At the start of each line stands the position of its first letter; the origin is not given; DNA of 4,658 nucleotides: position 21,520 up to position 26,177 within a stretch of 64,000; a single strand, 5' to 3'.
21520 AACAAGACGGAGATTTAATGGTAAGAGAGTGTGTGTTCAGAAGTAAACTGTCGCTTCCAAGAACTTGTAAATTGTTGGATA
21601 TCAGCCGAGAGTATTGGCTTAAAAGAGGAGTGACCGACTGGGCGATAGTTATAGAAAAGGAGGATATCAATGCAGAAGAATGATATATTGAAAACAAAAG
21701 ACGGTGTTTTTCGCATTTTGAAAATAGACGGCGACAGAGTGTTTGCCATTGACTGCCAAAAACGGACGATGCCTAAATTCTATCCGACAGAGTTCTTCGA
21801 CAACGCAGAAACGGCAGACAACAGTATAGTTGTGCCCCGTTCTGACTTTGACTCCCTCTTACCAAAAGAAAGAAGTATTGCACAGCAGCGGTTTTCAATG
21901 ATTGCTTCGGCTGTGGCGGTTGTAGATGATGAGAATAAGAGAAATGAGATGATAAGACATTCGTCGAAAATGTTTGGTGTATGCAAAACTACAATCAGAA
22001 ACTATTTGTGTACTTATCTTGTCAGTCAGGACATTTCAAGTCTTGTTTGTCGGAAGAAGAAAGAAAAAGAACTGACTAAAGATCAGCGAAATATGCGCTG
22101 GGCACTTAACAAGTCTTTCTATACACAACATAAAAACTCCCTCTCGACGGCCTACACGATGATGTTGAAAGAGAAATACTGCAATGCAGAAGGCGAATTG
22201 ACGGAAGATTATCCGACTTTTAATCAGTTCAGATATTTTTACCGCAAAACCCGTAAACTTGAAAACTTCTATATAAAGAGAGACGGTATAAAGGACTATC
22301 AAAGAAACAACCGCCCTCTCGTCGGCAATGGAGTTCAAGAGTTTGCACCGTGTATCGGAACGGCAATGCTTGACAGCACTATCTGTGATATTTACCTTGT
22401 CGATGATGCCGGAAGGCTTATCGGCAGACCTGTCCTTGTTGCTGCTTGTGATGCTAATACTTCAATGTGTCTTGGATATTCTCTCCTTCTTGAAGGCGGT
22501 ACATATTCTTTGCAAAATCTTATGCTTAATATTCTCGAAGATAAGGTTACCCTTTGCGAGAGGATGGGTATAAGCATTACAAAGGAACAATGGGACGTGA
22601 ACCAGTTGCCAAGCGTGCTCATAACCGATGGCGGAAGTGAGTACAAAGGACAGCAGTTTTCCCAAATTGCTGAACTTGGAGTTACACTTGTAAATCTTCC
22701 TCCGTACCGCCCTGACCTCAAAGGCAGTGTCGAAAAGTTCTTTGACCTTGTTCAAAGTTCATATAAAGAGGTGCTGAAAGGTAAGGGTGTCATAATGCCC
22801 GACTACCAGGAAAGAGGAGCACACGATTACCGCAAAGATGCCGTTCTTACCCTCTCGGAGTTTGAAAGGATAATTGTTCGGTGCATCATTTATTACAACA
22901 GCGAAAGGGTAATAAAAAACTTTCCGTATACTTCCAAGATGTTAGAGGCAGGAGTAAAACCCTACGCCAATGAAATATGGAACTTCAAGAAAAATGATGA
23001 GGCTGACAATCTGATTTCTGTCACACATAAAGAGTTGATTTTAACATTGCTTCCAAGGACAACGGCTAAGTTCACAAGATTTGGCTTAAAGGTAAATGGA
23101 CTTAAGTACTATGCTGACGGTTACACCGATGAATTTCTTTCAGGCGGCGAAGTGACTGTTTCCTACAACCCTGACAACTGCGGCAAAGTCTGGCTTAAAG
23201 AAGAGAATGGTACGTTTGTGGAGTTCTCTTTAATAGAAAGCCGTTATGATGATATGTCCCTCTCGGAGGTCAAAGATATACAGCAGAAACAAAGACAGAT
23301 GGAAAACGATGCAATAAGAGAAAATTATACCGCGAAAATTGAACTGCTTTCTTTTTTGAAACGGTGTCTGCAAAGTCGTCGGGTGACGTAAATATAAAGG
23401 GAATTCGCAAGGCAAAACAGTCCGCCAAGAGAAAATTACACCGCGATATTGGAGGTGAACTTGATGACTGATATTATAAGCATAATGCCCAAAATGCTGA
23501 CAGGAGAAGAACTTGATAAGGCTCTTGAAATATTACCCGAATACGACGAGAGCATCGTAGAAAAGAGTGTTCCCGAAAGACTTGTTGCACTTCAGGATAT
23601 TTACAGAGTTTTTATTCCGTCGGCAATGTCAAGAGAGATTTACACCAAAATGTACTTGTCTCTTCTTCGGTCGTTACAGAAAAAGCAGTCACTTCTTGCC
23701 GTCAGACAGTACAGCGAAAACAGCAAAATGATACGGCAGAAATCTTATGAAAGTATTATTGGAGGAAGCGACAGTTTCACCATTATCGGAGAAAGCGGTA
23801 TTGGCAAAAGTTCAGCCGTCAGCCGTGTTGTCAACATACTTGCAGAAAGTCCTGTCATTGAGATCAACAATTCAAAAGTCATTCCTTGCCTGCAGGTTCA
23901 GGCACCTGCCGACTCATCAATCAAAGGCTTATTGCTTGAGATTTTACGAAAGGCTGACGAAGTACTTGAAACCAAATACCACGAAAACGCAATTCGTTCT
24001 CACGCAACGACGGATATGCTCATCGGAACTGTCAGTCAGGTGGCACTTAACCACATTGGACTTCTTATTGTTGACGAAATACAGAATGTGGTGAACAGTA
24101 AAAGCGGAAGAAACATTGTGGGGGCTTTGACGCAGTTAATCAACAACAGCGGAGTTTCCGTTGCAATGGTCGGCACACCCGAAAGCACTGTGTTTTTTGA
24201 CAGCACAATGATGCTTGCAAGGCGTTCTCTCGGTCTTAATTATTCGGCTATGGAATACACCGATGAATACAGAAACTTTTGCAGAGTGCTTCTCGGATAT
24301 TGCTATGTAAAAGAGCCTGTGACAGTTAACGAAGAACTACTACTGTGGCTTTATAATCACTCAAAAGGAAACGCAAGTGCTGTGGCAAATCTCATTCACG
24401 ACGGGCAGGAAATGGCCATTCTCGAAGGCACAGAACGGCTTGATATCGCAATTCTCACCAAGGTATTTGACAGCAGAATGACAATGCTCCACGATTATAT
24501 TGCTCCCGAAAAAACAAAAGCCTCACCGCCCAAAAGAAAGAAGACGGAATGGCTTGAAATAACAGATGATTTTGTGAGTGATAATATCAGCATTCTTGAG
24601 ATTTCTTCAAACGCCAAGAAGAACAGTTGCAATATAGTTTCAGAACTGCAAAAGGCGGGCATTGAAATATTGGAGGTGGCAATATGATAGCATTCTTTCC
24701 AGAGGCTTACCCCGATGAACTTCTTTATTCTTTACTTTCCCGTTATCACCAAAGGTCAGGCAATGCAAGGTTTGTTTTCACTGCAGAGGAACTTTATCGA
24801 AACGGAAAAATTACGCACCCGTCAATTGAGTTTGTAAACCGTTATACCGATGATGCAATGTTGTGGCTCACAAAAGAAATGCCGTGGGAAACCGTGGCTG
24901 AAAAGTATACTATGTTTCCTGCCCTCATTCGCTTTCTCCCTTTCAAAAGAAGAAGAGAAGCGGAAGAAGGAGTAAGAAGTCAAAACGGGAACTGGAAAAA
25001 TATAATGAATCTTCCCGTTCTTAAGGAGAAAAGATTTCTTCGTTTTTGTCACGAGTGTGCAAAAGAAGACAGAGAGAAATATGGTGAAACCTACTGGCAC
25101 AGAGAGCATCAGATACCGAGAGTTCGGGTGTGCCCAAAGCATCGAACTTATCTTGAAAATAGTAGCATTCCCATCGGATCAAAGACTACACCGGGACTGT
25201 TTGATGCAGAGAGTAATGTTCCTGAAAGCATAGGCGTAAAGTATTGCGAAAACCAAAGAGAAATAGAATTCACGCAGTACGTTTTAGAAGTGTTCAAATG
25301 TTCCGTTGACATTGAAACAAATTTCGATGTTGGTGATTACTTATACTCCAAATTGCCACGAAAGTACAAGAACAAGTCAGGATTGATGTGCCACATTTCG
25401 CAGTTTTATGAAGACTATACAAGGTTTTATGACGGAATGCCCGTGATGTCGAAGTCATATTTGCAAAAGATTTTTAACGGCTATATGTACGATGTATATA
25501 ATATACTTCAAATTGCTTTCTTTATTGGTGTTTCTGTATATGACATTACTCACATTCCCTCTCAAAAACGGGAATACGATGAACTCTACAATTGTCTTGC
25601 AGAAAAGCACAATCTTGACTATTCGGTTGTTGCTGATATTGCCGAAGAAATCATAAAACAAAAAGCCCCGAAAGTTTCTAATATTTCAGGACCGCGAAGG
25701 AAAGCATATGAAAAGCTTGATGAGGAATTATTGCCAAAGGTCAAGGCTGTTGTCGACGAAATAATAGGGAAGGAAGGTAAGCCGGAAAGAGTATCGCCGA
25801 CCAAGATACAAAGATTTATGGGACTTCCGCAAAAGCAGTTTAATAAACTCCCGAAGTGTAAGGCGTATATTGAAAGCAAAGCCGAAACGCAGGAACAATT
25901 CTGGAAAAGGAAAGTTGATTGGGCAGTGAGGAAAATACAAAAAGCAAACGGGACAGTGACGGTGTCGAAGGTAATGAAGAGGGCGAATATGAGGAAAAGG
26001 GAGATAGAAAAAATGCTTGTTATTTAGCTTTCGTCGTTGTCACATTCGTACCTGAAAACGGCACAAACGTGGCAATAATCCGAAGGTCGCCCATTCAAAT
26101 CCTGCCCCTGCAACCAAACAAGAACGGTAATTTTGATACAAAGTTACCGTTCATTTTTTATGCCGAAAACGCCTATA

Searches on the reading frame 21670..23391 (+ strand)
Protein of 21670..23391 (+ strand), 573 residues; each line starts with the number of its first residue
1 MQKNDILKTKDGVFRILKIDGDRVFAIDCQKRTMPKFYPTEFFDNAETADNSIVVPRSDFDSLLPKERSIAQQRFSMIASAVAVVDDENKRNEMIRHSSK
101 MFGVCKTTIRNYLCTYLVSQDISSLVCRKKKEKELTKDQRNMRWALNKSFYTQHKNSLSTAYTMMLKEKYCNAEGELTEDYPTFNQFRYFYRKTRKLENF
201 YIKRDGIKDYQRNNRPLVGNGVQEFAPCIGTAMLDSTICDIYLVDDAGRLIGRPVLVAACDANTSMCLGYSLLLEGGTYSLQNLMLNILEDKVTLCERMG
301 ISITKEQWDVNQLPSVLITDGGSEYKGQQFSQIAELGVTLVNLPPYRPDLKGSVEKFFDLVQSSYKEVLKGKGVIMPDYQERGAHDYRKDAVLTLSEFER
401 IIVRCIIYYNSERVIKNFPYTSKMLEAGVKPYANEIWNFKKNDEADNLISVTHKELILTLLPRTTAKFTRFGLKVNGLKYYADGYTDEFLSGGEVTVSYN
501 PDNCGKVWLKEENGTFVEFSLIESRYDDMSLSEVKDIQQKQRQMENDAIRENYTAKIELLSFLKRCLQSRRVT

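Call 5: search_protein_families(library=pfam, proteins=[window:21670-23391:+], max_evalue=0.01)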
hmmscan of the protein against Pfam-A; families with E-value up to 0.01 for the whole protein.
window:21670-23391:+ (573 aa): 1 family
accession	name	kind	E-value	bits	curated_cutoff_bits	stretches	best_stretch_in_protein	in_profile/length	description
PF09299.17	Mu-transpos_C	-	5.7e-07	29.9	21.7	1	459-517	3-59/61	Mu transposase, C-terminal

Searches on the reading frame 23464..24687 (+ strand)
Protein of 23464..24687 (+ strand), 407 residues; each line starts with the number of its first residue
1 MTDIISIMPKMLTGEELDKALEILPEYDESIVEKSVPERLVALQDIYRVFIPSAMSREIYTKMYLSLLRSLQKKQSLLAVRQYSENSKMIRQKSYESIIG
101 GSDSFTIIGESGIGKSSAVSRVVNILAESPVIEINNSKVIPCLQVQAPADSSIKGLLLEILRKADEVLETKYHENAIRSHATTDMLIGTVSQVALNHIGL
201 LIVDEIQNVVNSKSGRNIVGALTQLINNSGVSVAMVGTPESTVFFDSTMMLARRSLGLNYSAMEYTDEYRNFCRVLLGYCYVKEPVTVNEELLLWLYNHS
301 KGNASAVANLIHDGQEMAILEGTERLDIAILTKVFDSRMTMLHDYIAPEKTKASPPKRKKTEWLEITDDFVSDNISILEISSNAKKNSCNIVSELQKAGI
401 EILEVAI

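Call 5: search_protein_families(library=pfam, proteins=[window:23464-24687:+], max_evalue=0.01)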
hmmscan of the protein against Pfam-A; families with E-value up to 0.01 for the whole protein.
window:23464-24687:+ (407 aa): 7 families
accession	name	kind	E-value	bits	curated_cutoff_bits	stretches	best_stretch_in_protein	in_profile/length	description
PF05621.17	TniB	-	9.1e-14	51.8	22.4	1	104-254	37-178/189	Bacterial TniB protein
PF13401.12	AAA_22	-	1e-13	52.1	27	1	104-240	7-125/130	AAA domain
PF00004.35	AAA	-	0.001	19.9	21.2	1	107-240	3-109/131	ATPase family associated with various cellular activities (AAA)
PF13191.12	AAA_16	-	0.002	19.1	32.6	1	100-179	22-101/167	AAA ATPase domain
PF01637.24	ATPase_2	-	0.002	18.4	33.2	0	107-274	25-192/225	ATPase domain predominantly from Archaea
PF00910.28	RNA_helicase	-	0.0023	18.9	21.5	0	201-252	53-101/105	RNA helicase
PF00270.35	DEAD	-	0.0043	17.3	26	0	92-235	5-156/167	DEAD/DEAH box helicase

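Call 39: find_encoding_contigs(protein=window:23464-24687:+, flank=3000, max_places=10)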
Protein window:23464-24687:+ (407 aa): no gene with exactly this product is on record in the collection.

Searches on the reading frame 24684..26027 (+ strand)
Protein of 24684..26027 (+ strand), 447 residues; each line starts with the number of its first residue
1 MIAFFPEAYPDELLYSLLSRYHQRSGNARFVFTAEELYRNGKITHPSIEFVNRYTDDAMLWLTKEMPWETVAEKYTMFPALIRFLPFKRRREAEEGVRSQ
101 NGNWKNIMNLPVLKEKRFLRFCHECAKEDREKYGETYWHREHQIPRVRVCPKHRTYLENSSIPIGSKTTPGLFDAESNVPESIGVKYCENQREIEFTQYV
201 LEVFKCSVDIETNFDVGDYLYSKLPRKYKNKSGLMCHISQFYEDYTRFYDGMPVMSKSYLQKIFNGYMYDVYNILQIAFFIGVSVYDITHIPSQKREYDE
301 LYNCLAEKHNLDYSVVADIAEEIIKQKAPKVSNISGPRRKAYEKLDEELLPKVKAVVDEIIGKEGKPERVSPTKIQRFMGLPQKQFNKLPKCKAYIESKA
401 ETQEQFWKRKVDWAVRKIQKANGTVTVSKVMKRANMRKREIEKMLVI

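Call 5: search_protein_families(library=pfam, proteins=[window:24684-26027:+], max_evalue=0.01)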
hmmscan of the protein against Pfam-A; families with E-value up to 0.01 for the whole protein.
window:24684-26027:+ (447 aa): 2 families
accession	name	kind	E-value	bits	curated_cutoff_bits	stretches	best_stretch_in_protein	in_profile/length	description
PF06527.16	TniQ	-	2.3e-20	74.1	27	1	4-157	2-142/142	TniQ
PF15978.11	TnsD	-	2e-07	30.8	32.4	1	331-396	289-355/355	Tn7-like transposition protein D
